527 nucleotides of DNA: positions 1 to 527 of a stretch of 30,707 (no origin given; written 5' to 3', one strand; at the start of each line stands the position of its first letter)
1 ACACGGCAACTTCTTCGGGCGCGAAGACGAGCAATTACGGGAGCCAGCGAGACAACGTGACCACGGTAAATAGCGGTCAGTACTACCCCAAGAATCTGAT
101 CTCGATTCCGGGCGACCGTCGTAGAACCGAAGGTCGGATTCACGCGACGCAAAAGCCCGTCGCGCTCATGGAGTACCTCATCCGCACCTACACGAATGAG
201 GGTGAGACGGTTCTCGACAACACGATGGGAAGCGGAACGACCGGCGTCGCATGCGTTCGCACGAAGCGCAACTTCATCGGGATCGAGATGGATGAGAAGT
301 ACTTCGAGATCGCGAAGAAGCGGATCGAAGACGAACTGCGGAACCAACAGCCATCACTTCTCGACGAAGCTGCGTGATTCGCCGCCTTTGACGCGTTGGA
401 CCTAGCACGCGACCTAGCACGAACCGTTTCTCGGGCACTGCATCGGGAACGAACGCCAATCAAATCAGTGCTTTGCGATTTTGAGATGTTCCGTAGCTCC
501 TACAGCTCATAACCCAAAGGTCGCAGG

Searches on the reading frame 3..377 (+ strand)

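Call 72: search_protein_families(library=pfam, proteins=[window:3-377:+], max_evalue=0.01)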
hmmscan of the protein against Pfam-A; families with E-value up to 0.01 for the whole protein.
window:3-377:+ (124 aa): 1 family
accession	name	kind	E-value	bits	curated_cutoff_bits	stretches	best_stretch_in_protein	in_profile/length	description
PF01555.25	N6_N4_Mtase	-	3.5e-24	86.4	26.7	1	28-106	144-221/221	DNA methylase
